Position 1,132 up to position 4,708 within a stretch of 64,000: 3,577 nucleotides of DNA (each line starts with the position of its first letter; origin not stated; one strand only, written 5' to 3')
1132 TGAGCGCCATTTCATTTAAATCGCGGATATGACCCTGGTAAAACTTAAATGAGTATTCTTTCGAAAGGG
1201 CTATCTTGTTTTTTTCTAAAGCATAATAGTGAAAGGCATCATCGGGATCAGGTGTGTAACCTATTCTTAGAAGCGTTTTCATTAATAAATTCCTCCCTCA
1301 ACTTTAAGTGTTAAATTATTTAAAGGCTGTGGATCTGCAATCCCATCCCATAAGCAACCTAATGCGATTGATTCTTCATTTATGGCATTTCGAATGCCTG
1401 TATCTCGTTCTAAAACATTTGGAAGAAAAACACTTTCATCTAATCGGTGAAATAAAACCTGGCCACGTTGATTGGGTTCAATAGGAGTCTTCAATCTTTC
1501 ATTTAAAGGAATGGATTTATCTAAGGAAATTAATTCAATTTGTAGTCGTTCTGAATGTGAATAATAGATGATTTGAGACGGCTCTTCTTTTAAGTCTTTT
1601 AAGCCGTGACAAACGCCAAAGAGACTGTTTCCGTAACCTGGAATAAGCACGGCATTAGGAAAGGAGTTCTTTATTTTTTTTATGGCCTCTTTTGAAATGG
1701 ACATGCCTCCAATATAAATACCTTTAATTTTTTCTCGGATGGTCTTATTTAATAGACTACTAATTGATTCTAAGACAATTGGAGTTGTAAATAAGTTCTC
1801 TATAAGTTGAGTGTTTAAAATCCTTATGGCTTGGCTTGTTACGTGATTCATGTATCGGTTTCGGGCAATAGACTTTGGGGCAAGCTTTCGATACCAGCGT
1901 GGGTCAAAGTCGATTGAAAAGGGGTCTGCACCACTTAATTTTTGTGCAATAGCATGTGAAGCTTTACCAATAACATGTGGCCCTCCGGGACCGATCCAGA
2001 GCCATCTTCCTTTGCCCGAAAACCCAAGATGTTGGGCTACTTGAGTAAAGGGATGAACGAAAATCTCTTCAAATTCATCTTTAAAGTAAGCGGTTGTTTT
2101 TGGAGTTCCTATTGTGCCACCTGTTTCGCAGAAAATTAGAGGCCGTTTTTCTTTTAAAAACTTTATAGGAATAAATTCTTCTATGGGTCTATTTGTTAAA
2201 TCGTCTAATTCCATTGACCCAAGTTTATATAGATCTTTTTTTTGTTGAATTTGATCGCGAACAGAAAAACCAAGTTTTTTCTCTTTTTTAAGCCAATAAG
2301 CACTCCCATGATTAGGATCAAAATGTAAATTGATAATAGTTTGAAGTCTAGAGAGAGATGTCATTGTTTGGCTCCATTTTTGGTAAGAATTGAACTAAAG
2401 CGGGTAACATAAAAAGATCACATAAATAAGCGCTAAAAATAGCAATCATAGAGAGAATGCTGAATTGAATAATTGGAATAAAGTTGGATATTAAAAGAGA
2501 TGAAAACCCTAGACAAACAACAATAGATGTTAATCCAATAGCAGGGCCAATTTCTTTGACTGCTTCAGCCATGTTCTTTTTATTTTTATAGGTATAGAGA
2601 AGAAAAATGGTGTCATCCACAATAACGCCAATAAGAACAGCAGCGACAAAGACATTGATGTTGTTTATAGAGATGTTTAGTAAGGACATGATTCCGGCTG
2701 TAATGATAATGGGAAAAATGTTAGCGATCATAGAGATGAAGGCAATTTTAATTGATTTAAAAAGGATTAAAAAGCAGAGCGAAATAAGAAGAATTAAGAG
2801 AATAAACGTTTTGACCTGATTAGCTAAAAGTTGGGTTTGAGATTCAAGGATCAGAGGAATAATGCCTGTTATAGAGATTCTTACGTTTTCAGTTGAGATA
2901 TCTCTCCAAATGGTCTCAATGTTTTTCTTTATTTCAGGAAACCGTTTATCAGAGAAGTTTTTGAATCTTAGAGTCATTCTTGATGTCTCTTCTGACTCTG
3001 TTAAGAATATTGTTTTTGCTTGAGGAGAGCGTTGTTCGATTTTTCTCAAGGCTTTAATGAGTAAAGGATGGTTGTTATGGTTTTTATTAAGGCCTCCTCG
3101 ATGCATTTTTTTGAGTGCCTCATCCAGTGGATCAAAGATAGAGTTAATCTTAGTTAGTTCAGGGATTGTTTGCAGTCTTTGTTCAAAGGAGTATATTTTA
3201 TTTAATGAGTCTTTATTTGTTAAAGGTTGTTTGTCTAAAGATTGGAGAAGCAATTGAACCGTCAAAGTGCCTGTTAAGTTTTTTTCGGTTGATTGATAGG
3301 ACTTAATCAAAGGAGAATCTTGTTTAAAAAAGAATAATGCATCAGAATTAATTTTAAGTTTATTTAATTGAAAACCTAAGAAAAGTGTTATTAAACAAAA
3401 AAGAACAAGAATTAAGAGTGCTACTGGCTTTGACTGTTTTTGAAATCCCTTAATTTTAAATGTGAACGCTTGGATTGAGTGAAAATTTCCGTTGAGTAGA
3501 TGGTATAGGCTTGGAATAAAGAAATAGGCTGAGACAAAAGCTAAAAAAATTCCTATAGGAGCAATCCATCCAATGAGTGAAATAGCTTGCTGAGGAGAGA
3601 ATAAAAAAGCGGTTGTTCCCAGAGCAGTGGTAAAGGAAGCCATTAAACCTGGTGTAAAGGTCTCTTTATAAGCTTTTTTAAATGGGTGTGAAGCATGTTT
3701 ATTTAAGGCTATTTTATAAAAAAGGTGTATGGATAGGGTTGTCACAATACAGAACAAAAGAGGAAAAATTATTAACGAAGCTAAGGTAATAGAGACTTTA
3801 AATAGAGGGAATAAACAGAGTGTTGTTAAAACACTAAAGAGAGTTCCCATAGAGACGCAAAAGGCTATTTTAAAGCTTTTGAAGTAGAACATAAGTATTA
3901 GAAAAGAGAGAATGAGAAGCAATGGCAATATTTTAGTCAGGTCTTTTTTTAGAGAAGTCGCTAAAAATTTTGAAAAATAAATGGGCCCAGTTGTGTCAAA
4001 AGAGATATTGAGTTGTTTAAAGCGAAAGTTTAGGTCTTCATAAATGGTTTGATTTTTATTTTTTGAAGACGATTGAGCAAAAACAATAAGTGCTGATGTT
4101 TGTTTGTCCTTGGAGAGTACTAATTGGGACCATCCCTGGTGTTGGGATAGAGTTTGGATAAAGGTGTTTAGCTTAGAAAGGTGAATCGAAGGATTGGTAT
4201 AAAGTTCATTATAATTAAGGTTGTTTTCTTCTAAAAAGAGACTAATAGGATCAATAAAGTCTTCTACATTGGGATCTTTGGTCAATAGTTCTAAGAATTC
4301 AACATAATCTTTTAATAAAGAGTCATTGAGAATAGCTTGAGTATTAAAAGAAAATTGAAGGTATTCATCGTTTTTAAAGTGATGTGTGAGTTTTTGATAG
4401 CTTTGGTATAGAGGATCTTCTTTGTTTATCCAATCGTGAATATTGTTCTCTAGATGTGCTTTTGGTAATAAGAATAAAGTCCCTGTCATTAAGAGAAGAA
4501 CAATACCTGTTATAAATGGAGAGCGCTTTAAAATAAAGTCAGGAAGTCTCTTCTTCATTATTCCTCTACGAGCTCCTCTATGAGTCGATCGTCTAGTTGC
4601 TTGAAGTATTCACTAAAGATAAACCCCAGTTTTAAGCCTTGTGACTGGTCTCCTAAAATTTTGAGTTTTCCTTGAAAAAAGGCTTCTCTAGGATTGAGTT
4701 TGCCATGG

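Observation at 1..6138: Five translationally coupled genes (U32 peptidase, MqnA/D-like, adenylating enzyme, MMPL exporter, acyl-reductase::SCP2): candidate undescribed aromatic- or quinone-lipid pathway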

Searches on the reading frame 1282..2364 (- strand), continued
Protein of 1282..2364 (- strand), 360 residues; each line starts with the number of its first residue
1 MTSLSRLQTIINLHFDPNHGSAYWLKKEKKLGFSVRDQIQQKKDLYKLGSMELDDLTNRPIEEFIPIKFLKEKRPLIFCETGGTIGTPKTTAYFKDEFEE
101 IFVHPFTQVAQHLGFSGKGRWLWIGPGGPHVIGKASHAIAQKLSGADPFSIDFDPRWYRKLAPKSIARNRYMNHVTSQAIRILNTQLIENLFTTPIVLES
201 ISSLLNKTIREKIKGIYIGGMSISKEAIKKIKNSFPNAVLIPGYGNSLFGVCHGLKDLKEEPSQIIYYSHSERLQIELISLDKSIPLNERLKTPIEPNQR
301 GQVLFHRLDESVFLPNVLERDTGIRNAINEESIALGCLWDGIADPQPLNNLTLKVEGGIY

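Call 80: search_solved_structures(query=L096:6582-7289:+, max_evalue=0.01)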
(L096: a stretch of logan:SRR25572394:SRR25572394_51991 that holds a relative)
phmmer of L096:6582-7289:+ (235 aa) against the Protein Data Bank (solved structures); distinct sequences matched with E-value up to 0.01: 6.
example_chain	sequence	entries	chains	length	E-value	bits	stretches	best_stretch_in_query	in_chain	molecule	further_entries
3trd_A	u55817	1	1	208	5.9e-12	48.8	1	23-220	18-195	Alpha/beta hydrolase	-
2i3d_A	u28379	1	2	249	6.3e-10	42.2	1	24-161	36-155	Hypothetical protein Atu1826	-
2fuk_A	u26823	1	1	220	4.2e-06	29.7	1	36-169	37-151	XC6422 protein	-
9pjb_A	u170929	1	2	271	0.00083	22.2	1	16-178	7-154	MHETase MHT043-5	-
5cml_A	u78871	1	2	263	0.001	21.9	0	56-161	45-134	OsmC family protein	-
7qjm_A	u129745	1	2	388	0.0064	19.3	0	6-89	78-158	alpha/beta-hydrolase (202)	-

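Call 81: search_solved_structures(query=L096:5042-6604:+, max_evalue=1)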
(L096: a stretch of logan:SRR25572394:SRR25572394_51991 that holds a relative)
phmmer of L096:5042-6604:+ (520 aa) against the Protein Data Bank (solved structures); distinct sequences matched with E-value up to 1: 0.

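Call 82: search_solved_structures(query=L096:3750-5045:+, max_evalue=1e-40)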
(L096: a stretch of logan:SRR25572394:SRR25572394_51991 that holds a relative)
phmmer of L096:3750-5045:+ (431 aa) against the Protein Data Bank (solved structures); distinct sequences matched with E-value up to 1e-40: 92 (the best 60 are shown).
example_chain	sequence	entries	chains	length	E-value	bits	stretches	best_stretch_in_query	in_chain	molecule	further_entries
6tor_A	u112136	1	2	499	2.9e-67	230.6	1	7-421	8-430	Ethanolamine-phosphate phospho-lyase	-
7nn1_A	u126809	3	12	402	1.2e-64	222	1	21-410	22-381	Acetylornithine aminotransferase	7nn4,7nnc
3n5m_A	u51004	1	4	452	2.2e-64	221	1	5-424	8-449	Adenosylmethionine-8-amino-7-oxononanoate aminotransferase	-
8ht2_A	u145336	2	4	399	2.9e-64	220.7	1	26-414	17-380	Acetylornithine aminotransferase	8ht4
7jh3_A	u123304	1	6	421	6.8e-63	216.2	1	35-409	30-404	4-aminobutyrate aminotransferase PuuE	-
1vef_A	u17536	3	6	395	1e-62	215.6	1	12-411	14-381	Acetylornithine/acetyl-lysine aminotransferase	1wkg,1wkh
5kr6_A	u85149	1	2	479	1.7e-61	211.6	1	30-412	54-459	4-aminobutyrate transaminase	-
6wj8_A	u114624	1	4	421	8.6e-61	209.2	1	33-414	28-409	4-aminobutyrate aminotransferase PuuE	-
5g4i_A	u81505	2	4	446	3.4e-60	207.3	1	7-423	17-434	PHOSPHOLYASE | PUTATIVE AMINOTRANSFERASE CLASS III PROTEIN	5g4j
5kr5_A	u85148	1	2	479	1.5e-59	205.1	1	29-415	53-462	4-aminobutyrate transaminase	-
7vno_A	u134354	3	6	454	3.4e-59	204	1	7-414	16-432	454aa long hypothetical 4-aminobutyrate aminotransferase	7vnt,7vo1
4jev_A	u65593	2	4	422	3.7e-59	203.9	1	29-408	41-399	Acetylornithine/succinyldiaminopimelate aminotransferase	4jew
4jex_A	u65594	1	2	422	4.6e-59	203.5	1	30-408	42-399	Acetylornithine/succinyldiaminopimelate aminotransferase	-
4jez_A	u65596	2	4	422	5.4e-59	203.3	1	29-408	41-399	Acetylornithine/succinyldiaminopimelate aminotransferase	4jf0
4jey_A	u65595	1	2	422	7.5e-59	202.8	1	29-408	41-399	Acetylornithine/succinyldiaminopimelate aminotransferase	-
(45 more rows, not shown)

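Call 86: find_homologous_proteins(query=L096:5042-6604:+, max_evalue=0.001)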
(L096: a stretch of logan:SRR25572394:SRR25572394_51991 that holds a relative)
Query L096:5042-6604:+ (520 aa): 49 proteins with E <= 0.001 among 8000 candidates.
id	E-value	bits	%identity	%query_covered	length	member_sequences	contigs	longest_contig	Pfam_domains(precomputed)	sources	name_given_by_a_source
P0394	0.0e+0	1170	100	100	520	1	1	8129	-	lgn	-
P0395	2.4e-196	671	60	100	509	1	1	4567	-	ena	-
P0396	1.0e-170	587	53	98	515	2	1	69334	-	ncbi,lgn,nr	ncbi:MAG: hypothetical protein HZC17_05375 [Candidatus Omnitrophica bacterium]|nr:hypothetical prote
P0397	2.0e-163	563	52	96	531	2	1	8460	-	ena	-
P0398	4.6e-162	558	52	99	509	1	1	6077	-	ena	-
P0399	1.0e-161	557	53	96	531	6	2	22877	-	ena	-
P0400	1.1e-159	551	51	99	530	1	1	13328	-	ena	-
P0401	3.7e-159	549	52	98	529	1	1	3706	-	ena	-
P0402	1.6e-158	547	52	96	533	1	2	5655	-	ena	-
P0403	2.1e-156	540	52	97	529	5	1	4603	-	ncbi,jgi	jgi:hypothetical protein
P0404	2.7e-156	539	52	99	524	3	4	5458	-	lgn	-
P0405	3.9e-155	536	51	98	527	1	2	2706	-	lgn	-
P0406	3.1e-154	533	52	96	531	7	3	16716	-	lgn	-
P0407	2.3e-153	530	51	98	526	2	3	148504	-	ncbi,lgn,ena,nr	ncbi:MAG TPA: hypothetical protein PJ986_13145 [Gammaproteobacteria bacterium]|nr:hypothetical prote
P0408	5.2e-153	529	53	93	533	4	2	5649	-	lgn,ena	-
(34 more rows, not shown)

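Call 91: search_protein_families(library=pfam, proteins=[L016:15384-16049:+, L061:6070-6468:+, L034:16712-17974:+, L044:17172-18227:+, L034:1828-3324:+, L021:13214-13981:+], max_evalue=0.01)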
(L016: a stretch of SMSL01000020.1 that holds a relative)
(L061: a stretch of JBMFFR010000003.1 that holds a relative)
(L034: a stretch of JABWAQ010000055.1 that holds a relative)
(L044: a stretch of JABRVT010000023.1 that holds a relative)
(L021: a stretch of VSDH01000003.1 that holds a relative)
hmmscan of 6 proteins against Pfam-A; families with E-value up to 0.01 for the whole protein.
L016:15384-16049:+ (221 aa): 2 families
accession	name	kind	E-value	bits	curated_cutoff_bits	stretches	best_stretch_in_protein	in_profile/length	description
PF00033.24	Cytochrome_B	-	1.8e-37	129.5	27.2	1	29-216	3-189/189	Cytochrome b/b6/petB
PF13631.11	Cytochrom_B_N_2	-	8.8e-24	84.8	27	1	97-218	1-122/169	Cytochrome b(N-terminal)/b6/petB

L061:6070-6468:+ (132 aa): 2 families
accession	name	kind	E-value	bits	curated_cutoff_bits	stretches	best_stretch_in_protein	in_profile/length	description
PF00032.22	Cytochrom_B_C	-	3.4e-06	27.7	20.7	1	59-130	12-83/102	Cytochrome b(C-terminal)/b6/petD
PF00689.26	Cation_ATPase_C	-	0.0071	16.6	27.3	1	9-127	38-131/175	Cation transporting ATPase, C-terminus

L034:16712-17974:+ (420 aa): 3 families
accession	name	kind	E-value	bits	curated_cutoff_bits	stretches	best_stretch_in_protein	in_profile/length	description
PF14522.11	Cytochrome_C7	-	3.5e-15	56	24.8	2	241-337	4-67/67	Cytochrome c7 and related cytochrome c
PF14537.11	Cytochrom_c3_2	-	1.3e-11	45.2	25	2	200-258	4-65/79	Cytochrome c3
PF02085.21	Cytochrom_CIII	-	7.9e-07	29.8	22.9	2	191-260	22-85/101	Class III cytochrome C family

L044:17172-18227:+ (351 aa): 7 families
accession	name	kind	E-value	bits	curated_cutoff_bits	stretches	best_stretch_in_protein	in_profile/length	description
PF13435.11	Cytochrome_C554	-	1.4e-09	39.1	20.8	1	70-139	2-83/84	Cytochrome c554 and c-prime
PF14522.11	Cytochrome_C7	-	1.2e-08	35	24.8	2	67-139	13-66/67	Cytochrome c7 and related cytochrome c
PF22113.1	Mtrc-MtrF_II-IV_dom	-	1.2e-05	25.4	30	1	61-115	114-167/176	Outer membrane cytochrome MtrC/MtrF-like, domains II/IV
PF09699.15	Paired_CXXCH_1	-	2.2e-05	24.5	20.6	0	68-114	6-39/41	Doubled CXXCH motif (Paired_CXXCH_1)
PF03264.19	Cytochrom_NNT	-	0.00033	20.9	24.1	0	166-202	35-77/174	NapC/NirT cytochrome c family, N-terminal region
PF14537.11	Cytochrom_c3_2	-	0.001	19.9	25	0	169-200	8-36/79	Cytochrome c3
PF02335.20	Cytochrom_C552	-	0.0035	16.8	24.1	0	126-177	238-285/438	Cytochrome c552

L034:1828-3324:+ (498 aa): 3 families
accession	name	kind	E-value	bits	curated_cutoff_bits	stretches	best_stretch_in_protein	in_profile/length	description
PF13231.12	PMT_2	-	1.8e-12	48.2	26.1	1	70-222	4-152/160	Dolichyl-phosphate-mannose-protein mannosyltransferase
PF02366.24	PMT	-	4.1e-07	30.2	22.7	1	70-208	64-205/245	Dolichyl-phosphate-mannose-protein mannosyltransferase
PF11028.14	TMEM260-like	-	0.0036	17.5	24.2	1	61-202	12-174/179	Protein O-mannosyl-transferase TMEM260-like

L021:13214-13981:+ (255 aa): 12 families
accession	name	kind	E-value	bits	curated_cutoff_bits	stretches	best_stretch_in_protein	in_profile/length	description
PF13428.12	TPR_14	-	1.2e-07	32.1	23.5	0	211-247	4-40/44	Tetratricopeptide repeat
PF14559.12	TPR_19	-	4e-07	30.7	25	1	188-245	5-62/68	Tetratricopeptide repeat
PF13174.12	TPR_6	-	1.6e-06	28.8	26.3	0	214-240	6-32/33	Tetratricopeptide repeat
PF13431.12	TPR_17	-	1.7e-05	25.2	24.4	0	197-228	2-33/34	Tetratricopeptide repeat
PF23914.1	TPR_CcmH_CycH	-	9.5e-05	22.7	42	1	152-241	67-154/158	Cytochrome c-type biogenesis protein H TPR domain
PF13181.12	TPR_8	-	0.00017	21.9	25.7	1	210-241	3-34/34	Tetratricopeptide repeat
PF07719.23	TPR_2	-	0.00019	21.8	27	1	210-241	3-34/34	Tetratricopeptide repeat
PF13432.12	TPR_16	-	0.00097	20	32.7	0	188-232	11-55/65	Tetratricopeptide repeat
PF03704.23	BTAD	-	0.0011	19.8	22.1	0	188-236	76-124/146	Bacterial transcriptional activator domain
PF13424.12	TPR_12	-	0.0011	19.5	30.1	0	195-238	31-75/77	Tetratricopeptide repeat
PF00515.34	TPR_1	-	0.0031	17.7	27.8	1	209-241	2-34/34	Tetratricopeptide repeat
PF13176.12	TPR_7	-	0.0086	16.5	27.9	0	212-238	3-29/36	Tetratricopeptide repeat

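Call 92: predict_structure(alignment_id=A3)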
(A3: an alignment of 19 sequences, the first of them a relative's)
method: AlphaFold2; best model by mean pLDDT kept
length: 520 residues; sequences in the alignment: 19
mean_pLDDT: 81.7   pTM: 0.81
mean pLDDT of the five models: 81.7, 80.5, 80.1, 79.8, 79.3
residues with pLDDT >= 90: 218; 70-90: 180; 50-70: 99; < 50: 23
segments of 3 or more residues with pLDDT < 50: 23-31, 475-480, 492-494
pLDDT, mean of each block of 10 residues (from residue 1): 67 66 40 82 88 90 90 89 97 98 92 88 86 95 98 97 96 72 67 70 62 79 75 82 93 87 95 89 96 86 92 70 73 90 84 80 94 92 80 84 77 87 77 94 90 82 66 48 62 57 85 76
secondary structure, 60 per line:
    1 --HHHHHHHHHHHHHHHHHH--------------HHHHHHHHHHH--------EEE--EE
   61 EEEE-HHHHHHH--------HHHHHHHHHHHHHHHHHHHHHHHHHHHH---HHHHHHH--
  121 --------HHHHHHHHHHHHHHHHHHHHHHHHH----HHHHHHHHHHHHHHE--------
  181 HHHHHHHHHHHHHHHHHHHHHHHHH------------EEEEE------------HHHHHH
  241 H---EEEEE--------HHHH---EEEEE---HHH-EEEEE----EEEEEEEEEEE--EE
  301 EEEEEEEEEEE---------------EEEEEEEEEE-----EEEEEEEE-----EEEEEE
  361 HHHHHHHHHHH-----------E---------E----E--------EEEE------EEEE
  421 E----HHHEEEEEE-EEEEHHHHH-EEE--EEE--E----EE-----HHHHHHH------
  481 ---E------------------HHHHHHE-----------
elements in order: H3-20 H35-45 E54-56 E59-64 H66-72 H81-108 H112-118 H129-153 H158-171 H181-205 E218-222 H235-241 E245-249 H258-261 E265-269 E277-281 E286-296 E299-311 E327-336 E342-349 E355-360 H361-371 E407-410 E417-421 E429-434 E436-439 H440-444 E446-448 E451-453 H468-474 H503-508

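Call 101: fold_search(model_id=the predicted structure, library=pdb)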
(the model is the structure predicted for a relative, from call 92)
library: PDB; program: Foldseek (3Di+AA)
matches with E <= 10: 310; with E <= 0.001: 0
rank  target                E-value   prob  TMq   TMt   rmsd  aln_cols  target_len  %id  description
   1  5no9_C                1.7e-03  0.98  0.20  0.42  11.0       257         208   14  NLPPya in complex with mannosamine (released 2017-12-27)
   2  5no9_B                4.2e-03  0.92  0.16  0.35  12.8       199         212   16  NLPPya in complex with mannosamine (released 2017-12-27)
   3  6qbe_A                2.1e-02  0.30  0.13  0.27  13.8       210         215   12  Crystal structure of non-toxic HaNLP3 protein (released 2019-08-28)
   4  6wxf_2                5.9e-02  0.33  0.08  0.08  10.2        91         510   15  Cryo-EM reconstruction of VP5*/VP8* assembly from rhesus rotavirus particles - Intermediate conformation (released 2021-01-20)
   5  6wxe_3                8.3e-02  0.20  0.09  0.08  18.6       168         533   13  Cryo-EM reconstruction of VP5*/VP8* assembly from rhesus rotavirus particles - Upright conformation (released 2021-01-20)
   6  2b4i_B                1.4e-01  0.30  0.09  0.18   9.9        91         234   15  Crystal Structure of the Rhesus Rotavirus VP5 Antigen Domain Trimer (released 2006-04-18)
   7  4v7q_BZ               1.4e-01  0.14  0.09  0.09  17.2       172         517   14  Atomic model of an infectious rotavirus particle (released 2014-07-09)
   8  6wxf_3                1.5e-01  0.23  0.09  0.09  10.0        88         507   15  Cryo-EM reconstruction of VP5*/VP8* assembly from rhesus rotavirus particles - Intermediate conformation (released 2021-01-20)
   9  1slq_C                2.4e-01  0.23  0.09  0.17   9.9        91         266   14  Crystal structure of the trimeric state of the rhesus rotavirus VP4 membrane interaction domain, VP5CT (released 2004-08-31)
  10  7umt_1                2.4e-01  0.21  0.09  0.16   9.3        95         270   14  Structure of the VP5*/VP8* assembly from the human rotavirus strain CDC-9 - Reversed conformation (released 2022-07-27)
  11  4tu3_X                2.4e-01  0.05  0.08  0.10  18.3       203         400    6  Crystal structure of yeast Sac1/Vps74 complex (released 2014-08-27)
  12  2byo                  2.5e-01  0.14  0.08  0.19   5.9        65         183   23  Crystal structure of Mycobacterium tuberculosis lipoprotein LppX (Rv2945c) (released 2006-03-22)
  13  2b4h_A                2.8e-01  0.21  0.09  0.19   9.6        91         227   14  Crystal Structure of the Rhesus Rotavirus VP5 Antigen Domain Dimer (released 2006-04-18)
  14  6wxf_1                3.4e-01  0.16  0.09  0.09  10.1        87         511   16  Cryo-EM reconstruction of VP5*/VP8* assembly from rhesus rotavirus particles - Intermediate conformation (released 2021-01-20)
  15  4ibn                  3.4e-01  0.07  0.07  0.14  13.0       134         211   11  Crystal structure of LC9-RNase H1, a type 1 RNase H with the type 2 active-site motif (released 2013-03-20)
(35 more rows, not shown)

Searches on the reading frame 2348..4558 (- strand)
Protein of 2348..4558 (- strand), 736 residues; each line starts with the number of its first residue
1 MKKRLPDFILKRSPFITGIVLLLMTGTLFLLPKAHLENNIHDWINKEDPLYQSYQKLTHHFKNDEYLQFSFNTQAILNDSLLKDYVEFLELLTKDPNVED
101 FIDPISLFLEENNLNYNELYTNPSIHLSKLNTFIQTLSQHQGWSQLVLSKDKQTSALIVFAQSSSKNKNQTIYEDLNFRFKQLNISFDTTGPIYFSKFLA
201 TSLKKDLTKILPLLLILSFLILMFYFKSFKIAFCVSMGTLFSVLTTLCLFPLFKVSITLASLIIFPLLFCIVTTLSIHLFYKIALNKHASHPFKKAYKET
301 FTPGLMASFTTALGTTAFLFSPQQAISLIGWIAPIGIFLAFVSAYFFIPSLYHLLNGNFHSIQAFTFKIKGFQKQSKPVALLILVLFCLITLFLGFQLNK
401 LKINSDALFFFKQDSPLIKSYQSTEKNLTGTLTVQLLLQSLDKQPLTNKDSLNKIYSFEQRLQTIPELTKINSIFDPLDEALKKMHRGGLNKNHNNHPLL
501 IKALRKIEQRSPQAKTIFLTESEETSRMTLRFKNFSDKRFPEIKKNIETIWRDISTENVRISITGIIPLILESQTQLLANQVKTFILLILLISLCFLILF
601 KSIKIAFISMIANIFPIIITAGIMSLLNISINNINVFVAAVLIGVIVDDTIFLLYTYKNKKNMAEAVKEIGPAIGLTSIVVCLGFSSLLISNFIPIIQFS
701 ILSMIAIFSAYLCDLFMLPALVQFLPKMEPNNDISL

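Call 5: search_protein_families(library=pfam, proteins=[window:2348-4558:-], max_evalue=0.01)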
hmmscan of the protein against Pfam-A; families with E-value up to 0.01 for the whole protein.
window:2348-4558:- (736 aa): 3 families
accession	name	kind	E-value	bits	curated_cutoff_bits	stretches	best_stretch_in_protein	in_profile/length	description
PF03176.21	MMPL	-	4.7e-22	78.8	20.5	2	433-725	28-302/333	MMPL family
PF00873.25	ACR_tran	-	2e-06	26.3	28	1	579-722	331-486/1021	AcrB/AcrD/AcrF family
PF02460.24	Patched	-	0.0014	18.8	23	1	599-722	24-154/156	Patched SSD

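Call 6: search_protein_families(library=ncbifam, proteins=[window:2348-4558:-], max_evalue=0.01)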
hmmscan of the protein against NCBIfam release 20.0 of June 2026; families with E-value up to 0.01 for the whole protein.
window:2348-4558:- (736 aa): 9 families
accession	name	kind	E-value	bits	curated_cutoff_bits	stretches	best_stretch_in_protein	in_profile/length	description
TIGR00921.1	2A067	subfamily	1.4e-47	162.2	351.9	2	383-729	7-350/733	hydrophobe/amphiphile efflux-3 (HAE3) family transporter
TIGR03480.1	HpnN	hypoth_equivalog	2.9e-19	68.6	751.85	2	174-436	239-505/862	hopanoid biosynthesis associated RND transporter like protein HpnN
TIGR00833.1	actII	subfamily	5.1e-16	58.2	874.7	2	146-485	109-466/910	MMPL family RND transporter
NF052374.1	HopndTporHpnN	equivalog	1.2e-11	43.4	1100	2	170-444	238-516/858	hopanoid transporter HpnN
TIGR00966.2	transloc_SecF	equivalog_domain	1.6e-09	37.7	160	2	125-353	50-277/279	protein translocase subunit SecF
NF045600.2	BstA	equivalog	6.4e-06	24.4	1400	1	216-416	296-506/903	sterol transporter cytoplasmic membrane protein BstA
NF006354.0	PRK08578.1-2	equivalog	0.00014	21.3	353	1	523-693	79-241/296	preprotein translocase subunit SecF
TIGR00915.1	2A0602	subfamily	0.0003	18.8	940.35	1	579-655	338-414/1050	efflux RND transporter permease subunit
NF007798.0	PRK10503.1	equivalog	0.0038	14.8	1584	1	585-697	347-459/1040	MdtB/MuxB family multidrug efflux RND transporter permease subunit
